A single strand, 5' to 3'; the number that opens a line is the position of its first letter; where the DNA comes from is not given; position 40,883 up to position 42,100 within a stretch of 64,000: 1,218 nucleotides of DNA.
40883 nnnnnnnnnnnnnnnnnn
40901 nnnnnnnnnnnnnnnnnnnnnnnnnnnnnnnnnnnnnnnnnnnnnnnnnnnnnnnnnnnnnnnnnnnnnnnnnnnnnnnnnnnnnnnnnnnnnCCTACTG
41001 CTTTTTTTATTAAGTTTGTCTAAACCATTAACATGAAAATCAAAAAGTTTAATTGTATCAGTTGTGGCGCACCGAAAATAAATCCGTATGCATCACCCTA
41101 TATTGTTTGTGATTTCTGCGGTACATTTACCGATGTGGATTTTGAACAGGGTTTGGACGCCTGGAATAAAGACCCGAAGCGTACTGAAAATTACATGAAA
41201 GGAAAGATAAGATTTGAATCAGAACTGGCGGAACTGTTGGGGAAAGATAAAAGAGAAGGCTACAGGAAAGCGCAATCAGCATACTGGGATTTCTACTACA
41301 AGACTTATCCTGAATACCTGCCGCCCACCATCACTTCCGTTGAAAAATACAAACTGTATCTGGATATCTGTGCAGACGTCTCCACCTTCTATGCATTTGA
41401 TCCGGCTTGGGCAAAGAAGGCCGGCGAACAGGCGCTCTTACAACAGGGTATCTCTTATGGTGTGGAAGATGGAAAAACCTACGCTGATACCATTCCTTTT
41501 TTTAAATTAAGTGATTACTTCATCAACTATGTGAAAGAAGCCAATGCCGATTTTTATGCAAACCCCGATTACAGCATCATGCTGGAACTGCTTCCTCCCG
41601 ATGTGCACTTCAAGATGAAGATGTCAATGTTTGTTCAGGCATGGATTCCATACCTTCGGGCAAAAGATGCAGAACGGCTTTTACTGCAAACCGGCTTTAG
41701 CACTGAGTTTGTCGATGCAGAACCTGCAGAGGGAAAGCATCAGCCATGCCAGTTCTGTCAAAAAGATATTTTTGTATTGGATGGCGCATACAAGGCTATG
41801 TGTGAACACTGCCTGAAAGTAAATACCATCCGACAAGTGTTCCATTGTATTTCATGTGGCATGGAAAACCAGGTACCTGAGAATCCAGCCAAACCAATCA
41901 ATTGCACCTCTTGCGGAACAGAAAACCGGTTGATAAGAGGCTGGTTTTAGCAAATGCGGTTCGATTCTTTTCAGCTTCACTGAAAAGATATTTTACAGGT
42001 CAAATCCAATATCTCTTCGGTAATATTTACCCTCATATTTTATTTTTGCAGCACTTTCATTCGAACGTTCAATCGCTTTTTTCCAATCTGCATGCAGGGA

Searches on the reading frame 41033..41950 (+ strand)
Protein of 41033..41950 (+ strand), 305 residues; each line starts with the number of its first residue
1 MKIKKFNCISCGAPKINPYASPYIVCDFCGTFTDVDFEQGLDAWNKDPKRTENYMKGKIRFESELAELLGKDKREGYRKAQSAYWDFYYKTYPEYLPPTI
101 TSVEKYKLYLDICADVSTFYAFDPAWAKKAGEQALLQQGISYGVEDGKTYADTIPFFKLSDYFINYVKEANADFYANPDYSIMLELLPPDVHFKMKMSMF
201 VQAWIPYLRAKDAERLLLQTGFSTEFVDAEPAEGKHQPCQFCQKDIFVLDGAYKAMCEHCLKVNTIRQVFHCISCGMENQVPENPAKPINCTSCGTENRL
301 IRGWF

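Call 3: search_protein_families(library=pfam, proteins=[window:41033-41950:+], max_evalue=1)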
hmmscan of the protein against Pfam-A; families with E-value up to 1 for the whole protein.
window:41033-41950:+ (305 aa): 2 families
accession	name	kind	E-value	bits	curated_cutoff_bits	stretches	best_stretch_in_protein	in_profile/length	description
PF18551.6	TackOD1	-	0.00046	20.2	32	1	211-297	49-133/188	Thaumarchaeal output domain 1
PF23477.1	zf_Tbcl_2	-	0.38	10.9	27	1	271-294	7-32/37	Probable treble clef zinc finger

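Call 4: search_protein_families(library=padloc, proteins=[window:41033-41950:+], max_evalue=1)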
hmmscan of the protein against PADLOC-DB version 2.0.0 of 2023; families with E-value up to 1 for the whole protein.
window:41033-41950:+ (305 aa): 3 families
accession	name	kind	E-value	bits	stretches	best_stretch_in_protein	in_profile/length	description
PDLC04353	PDC-M04A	-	0.0055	14.1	1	81-113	100-132/232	-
PDLC04162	HEC-08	-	0.17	8.9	1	252-297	227-270/358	-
PDLC01691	Cas12f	-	0.19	9.6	1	7-37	290-319/332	CAS-V-F; effector__SPE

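Call 5: search_protein_families(library=ncbifam, proteins=[window:41033-41950:+], max_evalue=1)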
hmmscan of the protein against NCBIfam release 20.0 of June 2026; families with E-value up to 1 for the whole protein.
window:41033-41950:+ (305 aa): 5 families
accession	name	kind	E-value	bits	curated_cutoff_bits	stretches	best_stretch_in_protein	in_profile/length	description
NF011482.0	PRK14892.1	equivalog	0.0054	16.6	109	1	5-67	21-86/101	putative transcription elongation factor Elf1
NF001629.0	PRK00415.1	equivalog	0.013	15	70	1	271-296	16-41/62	30S ribosomal protein S27e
NF045720.1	rubredox_RCKP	subfamily_domain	0.078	12.6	45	1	269-299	3-30/34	RCKP-type rubredoxin-like domain-containing protein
NF001607.0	PRK00398.1-4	equivalog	0.21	11.3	89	1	264-296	4-36/53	DNA-directed RNA polymerase subunit P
TIGR04272.1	cxxc_cxxc_Mbark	domain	0.93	9.3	36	1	271-298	7-36/37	CxxC-x17-CxxC domain-containing protein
